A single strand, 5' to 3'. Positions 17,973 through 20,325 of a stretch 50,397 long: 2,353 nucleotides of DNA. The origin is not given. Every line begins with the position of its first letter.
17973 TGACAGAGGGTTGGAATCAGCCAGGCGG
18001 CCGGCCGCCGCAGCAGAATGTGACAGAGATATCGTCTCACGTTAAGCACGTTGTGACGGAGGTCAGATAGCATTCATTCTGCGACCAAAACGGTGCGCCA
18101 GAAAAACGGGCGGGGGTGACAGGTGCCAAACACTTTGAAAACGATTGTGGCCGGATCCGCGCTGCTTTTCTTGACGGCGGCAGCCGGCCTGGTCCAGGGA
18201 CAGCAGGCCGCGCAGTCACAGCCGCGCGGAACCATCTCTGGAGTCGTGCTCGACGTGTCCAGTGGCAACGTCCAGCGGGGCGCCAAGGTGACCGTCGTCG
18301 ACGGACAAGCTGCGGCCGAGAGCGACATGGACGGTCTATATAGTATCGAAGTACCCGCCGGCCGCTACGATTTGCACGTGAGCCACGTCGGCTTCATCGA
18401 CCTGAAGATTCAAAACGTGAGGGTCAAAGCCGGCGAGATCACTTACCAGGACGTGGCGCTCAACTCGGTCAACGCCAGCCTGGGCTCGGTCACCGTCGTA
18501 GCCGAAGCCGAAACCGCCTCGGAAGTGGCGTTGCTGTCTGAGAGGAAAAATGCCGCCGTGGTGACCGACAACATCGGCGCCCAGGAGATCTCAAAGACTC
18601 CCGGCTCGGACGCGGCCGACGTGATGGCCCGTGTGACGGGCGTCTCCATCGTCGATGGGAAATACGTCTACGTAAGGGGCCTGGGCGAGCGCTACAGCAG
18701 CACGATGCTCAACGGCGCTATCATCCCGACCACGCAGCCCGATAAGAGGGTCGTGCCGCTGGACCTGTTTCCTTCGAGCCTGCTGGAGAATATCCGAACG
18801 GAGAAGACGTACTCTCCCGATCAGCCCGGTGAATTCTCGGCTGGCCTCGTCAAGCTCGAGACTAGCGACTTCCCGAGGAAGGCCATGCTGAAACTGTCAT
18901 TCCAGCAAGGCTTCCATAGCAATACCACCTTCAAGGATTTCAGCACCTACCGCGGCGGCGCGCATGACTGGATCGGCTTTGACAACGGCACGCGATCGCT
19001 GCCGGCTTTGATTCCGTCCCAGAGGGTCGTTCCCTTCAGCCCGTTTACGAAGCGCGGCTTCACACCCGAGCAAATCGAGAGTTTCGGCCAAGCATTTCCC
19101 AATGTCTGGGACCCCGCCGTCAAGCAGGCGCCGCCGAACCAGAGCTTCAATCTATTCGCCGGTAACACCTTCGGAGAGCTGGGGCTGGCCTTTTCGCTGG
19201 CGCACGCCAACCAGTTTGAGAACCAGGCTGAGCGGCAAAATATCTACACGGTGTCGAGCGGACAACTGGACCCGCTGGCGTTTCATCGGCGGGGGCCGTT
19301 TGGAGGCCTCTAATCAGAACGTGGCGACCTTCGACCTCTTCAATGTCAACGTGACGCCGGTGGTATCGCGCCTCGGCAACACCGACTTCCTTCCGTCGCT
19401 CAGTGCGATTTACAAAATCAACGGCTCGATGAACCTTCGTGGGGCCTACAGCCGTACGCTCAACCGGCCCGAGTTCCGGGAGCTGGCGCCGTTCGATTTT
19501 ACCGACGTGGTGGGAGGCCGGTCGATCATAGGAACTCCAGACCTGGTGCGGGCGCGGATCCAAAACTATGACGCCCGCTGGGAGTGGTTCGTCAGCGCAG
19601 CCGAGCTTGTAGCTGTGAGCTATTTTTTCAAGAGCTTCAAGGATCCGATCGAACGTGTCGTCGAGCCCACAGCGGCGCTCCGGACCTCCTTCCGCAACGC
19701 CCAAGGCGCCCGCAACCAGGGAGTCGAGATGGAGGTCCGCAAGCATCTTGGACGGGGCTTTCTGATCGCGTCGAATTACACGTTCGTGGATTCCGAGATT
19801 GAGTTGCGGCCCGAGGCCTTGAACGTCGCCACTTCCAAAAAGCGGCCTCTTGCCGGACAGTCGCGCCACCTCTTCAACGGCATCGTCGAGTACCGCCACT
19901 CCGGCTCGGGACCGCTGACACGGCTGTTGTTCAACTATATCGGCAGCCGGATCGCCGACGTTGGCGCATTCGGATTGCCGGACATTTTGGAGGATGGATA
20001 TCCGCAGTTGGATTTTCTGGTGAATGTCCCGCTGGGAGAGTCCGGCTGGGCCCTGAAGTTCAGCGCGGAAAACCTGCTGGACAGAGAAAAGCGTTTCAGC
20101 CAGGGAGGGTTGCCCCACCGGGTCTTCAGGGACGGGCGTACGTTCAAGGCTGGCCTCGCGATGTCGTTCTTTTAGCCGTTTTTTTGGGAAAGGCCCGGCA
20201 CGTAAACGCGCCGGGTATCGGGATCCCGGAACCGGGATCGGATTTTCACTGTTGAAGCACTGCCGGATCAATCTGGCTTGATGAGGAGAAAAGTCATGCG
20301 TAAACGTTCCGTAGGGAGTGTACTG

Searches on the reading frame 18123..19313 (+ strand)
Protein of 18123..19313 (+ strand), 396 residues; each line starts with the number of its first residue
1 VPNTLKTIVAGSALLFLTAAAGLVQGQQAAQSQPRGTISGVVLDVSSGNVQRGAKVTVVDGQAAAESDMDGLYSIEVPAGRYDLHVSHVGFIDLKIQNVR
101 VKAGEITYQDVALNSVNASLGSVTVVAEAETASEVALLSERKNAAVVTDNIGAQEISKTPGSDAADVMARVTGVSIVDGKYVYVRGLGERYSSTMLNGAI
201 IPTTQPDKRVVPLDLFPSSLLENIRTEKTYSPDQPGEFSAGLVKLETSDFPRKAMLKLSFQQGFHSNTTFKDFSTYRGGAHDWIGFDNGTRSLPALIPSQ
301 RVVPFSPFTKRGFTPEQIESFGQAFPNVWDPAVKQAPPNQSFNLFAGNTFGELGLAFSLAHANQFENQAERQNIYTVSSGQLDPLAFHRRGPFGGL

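Call 38: search_protein_families(library=pfam, proteins=[window:18123-19313:+], max_evalue=0.0001)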
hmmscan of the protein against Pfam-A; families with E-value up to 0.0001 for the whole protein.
window:18123-19313:+ (396 aa): 3 families
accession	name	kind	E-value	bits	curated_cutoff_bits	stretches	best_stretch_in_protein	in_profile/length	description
PF13620.12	CarboxypepD_reg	-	1.3e-13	51.5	32.3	1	37-113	1-81/82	Carboxypeptidase regulatory-like domain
PF13715.12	CarbopepD_reg_2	-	3.8e-10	40.1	32.2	1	38-125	1-88/88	CarboxypepD_reg-like domain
PF07715.20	Plug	-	8.2e-09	36.4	23.9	1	143-232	4-96/107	TonB-dependent Receptor Plug Domain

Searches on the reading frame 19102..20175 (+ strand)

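Call 38: search_protein_families(library=pfam, proteins=[window:19102-20175:+], max_evalue=0.0001)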
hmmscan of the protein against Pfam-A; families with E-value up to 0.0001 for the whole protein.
window:19102-20175:+ (357 aa): 2 families
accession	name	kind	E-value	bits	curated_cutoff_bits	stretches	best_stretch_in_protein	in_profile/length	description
PF00593.30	TonB_dep_Rec_b-barrel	-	9.6e-29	101.9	27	1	56-325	181-436/436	TonB dependent receptor-like, beta-barrel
PF14905.12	OMP_b-brl_3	-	2.7e-11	43.6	27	1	55-229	124-293/408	Outer membrane protein beta-barrel family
